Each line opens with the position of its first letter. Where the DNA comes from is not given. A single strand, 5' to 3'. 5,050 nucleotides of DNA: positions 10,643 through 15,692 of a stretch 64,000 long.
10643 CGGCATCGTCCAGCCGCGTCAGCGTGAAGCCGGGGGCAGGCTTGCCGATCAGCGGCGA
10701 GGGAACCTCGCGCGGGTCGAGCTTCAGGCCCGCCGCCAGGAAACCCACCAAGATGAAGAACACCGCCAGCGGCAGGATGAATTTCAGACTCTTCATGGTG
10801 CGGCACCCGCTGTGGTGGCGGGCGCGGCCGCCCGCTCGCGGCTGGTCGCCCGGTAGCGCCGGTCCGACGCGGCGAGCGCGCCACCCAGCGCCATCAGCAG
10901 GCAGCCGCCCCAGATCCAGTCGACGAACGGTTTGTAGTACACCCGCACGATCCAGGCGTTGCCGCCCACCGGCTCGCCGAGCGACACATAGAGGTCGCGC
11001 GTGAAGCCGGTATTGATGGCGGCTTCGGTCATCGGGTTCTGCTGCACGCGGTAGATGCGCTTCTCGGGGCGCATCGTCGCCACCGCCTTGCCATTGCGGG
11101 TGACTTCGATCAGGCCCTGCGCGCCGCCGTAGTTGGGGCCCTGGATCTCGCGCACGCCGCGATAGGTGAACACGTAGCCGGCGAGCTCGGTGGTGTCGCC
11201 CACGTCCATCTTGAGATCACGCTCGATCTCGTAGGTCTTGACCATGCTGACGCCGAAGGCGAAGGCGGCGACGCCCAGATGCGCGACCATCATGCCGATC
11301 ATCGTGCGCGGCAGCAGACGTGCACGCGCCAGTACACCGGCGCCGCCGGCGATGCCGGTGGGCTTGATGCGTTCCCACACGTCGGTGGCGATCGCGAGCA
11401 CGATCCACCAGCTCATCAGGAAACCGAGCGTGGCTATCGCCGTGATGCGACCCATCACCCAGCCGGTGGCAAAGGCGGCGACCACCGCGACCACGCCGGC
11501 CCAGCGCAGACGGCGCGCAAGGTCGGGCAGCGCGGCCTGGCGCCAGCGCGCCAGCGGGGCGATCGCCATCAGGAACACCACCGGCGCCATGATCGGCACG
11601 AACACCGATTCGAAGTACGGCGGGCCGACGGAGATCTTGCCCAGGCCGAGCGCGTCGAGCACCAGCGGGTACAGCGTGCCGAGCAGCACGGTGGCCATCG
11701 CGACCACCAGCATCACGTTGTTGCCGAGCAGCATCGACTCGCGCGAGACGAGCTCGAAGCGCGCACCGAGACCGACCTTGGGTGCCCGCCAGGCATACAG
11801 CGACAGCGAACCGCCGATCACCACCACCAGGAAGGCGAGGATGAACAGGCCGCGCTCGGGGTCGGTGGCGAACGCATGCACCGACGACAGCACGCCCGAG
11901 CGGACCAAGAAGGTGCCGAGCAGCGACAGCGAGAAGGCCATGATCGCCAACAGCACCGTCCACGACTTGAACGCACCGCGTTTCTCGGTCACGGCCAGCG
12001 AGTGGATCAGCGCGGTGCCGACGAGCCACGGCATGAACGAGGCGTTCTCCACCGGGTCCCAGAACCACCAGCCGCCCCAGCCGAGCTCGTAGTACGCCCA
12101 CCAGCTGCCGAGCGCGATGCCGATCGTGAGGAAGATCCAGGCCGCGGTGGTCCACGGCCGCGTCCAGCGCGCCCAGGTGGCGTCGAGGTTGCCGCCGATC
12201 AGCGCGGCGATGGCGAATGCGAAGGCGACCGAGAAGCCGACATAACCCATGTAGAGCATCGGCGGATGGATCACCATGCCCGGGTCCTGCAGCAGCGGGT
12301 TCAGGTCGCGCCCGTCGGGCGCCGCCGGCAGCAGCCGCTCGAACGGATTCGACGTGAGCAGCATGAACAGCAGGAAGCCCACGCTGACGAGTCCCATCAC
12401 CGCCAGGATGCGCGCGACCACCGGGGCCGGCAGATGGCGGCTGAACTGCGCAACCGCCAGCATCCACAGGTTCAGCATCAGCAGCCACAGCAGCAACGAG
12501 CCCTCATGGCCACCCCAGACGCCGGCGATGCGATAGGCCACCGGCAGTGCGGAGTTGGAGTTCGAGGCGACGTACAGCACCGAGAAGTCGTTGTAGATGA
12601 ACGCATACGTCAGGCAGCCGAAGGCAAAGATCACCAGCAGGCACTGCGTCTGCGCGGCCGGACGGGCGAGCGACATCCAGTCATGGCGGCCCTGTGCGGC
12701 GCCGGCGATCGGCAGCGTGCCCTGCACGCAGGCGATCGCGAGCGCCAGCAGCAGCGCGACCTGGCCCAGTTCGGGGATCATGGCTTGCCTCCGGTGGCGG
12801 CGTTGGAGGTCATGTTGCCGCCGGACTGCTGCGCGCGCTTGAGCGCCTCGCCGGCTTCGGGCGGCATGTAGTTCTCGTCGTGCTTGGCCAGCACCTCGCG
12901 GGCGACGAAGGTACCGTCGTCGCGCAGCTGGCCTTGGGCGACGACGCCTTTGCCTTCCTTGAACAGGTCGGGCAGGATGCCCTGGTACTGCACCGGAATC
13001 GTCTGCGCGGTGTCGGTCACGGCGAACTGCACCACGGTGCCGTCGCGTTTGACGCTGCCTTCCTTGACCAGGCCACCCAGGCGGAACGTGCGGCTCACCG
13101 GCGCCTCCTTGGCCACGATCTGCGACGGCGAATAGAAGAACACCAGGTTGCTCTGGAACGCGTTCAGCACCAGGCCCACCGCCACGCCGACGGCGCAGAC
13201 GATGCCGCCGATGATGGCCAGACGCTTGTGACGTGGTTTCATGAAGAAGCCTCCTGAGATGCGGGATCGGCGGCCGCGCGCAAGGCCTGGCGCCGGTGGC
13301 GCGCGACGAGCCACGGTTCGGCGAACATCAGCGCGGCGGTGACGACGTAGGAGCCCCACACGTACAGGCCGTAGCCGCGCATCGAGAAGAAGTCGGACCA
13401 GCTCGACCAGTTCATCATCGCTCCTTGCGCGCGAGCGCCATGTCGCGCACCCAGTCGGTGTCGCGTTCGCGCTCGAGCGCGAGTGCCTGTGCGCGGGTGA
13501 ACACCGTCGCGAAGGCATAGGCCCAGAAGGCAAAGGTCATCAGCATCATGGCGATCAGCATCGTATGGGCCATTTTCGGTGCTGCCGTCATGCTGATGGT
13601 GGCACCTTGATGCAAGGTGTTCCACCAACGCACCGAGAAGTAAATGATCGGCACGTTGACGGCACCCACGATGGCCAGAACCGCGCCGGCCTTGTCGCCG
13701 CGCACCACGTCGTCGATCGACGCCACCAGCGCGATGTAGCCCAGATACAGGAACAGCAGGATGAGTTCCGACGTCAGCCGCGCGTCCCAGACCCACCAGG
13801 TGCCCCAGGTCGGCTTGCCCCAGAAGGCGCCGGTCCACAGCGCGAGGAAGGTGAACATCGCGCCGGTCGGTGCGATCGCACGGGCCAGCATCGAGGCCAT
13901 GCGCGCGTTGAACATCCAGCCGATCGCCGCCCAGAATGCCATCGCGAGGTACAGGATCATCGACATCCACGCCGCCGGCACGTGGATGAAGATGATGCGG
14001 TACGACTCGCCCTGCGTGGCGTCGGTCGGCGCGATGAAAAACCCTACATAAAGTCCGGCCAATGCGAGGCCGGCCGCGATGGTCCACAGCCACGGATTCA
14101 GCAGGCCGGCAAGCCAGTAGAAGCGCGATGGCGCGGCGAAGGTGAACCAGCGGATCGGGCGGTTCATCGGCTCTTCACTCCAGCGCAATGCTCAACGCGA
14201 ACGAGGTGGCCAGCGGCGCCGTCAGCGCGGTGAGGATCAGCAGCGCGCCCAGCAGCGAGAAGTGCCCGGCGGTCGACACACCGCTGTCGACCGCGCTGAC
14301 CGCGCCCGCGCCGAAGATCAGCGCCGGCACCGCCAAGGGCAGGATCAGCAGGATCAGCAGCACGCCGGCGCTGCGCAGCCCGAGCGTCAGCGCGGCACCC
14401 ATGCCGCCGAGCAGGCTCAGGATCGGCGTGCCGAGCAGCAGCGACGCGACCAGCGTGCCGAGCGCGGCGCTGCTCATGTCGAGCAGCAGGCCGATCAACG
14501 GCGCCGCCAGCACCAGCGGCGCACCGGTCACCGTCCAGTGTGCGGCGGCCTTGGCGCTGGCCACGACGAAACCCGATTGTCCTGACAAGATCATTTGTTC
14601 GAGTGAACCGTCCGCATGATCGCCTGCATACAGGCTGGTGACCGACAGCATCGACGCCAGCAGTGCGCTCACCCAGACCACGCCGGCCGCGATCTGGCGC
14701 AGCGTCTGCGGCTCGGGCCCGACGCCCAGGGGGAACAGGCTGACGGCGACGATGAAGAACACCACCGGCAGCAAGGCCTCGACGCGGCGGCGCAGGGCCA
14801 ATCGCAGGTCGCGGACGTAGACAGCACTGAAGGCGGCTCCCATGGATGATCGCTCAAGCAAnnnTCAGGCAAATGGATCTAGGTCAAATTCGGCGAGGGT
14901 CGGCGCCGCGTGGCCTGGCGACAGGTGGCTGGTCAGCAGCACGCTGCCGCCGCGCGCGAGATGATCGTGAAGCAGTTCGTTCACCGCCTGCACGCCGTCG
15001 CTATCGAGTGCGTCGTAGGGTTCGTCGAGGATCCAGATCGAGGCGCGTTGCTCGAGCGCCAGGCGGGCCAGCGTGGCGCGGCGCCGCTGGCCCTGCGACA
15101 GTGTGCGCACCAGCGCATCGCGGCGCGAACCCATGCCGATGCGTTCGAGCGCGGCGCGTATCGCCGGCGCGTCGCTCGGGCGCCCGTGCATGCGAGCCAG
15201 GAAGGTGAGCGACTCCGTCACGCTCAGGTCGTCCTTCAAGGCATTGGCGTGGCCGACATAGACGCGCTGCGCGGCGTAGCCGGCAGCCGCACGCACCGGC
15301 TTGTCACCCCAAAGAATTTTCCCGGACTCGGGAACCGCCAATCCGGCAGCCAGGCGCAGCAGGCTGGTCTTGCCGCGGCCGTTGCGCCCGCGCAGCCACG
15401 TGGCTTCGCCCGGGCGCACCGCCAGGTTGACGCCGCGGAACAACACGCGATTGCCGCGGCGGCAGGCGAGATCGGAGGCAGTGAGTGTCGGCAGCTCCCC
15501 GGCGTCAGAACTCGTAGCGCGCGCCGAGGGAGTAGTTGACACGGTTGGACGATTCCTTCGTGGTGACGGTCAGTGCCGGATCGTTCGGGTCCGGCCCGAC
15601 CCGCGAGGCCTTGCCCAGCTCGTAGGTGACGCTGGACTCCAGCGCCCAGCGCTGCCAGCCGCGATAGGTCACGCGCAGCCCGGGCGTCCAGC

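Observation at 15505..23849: Four-gene porin-cytochrome-type conduit with 51 canonical haem sites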

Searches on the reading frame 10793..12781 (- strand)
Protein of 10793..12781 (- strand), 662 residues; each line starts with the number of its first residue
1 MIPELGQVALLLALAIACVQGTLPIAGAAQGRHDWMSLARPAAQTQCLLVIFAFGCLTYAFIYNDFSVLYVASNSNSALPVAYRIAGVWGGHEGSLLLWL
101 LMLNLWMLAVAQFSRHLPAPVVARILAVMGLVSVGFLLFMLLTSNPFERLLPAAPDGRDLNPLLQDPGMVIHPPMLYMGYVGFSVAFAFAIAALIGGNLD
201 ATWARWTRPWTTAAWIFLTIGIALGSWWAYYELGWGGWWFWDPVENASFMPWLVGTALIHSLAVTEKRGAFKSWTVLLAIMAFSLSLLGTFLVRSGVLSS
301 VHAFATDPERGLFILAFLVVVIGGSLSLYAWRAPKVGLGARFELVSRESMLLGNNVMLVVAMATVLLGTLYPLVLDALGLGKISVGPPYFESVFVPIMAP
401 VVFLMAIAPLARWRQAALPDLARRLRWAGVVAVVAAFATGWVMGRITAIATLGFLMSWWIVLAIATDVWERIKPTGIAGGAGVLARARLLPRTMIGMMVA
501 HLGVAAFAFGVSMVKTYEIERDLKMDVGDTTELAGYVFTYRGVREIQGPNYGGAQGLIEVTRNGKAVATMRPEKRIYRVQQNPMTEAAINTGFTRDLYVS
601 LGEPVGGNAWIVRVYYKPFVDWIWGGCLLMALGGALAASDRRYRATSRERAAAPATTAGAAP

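Call 13: search_protein_families(library=pfam, proteins=[window:10793-12781:-], max_evalue=0.001)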
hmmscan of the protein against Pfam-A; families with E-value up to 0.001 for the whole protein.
window:10793-12781:- (662 aa): 2 families
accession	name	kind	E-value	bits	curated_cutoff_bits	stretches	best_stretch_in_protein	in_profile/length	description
PF16327.10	CcmF_C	-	4.1e-132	440.7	28.7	1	315-641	1-323/323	Cytochrome c-type biogenesis protein CcmF C-terminal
PF01578.25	Cytochrom_C_asm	-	1.2e-55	188.9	29.9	1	89-295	1-206/212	Cytochrome C assembly protein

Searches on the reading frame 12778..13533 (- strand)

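Call 13: search_protein_families(library=pfam, proteins=[window:12778-13533:-], max_evalue=0.001)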
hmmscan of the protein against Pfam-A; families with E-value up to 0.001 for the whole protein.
window:12778-13533:- (251 aa): 1 family
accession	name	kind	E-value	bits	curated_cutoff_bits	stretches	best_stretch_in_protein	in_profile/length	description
PF03100.22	CcmE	-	4e-37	127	24.6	1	131-225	2-99/99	CcmE domain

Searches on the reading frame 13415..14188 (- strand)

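Call 13: search_protein_families(library=pfam, proteins=[window:13415-14188:-], max_evalue=0.001)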
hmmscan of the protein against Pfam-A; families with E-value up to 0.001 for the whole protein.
window:13415-14188:- (257 aa): 1 family
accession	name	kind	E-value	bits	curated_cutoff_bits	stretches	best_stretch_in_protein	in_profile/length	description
PF01578.25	Cytochrom_C_asm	-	6.9e-35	121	29.9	1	22-193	9-212/212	Cytochrome C assembly protein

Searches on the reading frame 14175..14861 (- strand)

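Call 13: search_protein_families(library=pfam, proteins=[window:14175-14861:-], max_evalue=0.001)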
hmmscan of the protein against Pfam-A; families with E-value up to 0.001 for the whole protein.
window:14175-14861:- (228 aa): 1 family
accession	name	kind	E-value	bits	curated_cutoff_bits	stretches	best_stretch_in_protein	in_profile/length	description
PF03379.19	CcmB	-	1.8e-66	224.1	24.9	1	12-224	2-214/215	CcmB protein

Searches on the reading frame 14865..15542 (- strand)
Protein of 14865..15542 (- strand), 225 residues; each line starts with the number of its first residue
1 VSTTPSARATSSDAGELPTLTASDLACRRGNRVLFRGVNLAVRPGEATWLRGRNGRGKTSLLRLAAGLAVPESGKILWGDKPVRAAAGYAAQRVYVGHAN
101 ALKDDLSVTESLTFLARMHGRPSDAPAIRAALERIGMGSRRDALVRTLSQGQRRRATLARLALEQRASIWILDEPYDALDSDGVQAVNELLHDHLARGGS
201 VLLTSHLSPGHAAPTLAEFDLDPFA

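Call 13: search_protein_families(library=pfam, proteins=[window:14865-15542:-], max_evalue=0.001)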
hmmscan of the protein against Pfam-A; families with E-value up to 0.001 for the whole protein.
window:14865-15542:- (225 aa): 2 families
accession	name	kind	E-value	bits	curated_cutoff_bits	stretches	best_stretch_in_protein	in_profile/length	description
PF00005.33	ABC_tran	-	1.5e-22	81.2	25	1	36-175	2-135/137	ABC transporter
PF13304.12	AAA_21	-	8.6e-05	23.2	27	0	131-206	221-298/304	AAA domain, putative AbiEii toxin, Type IV TA system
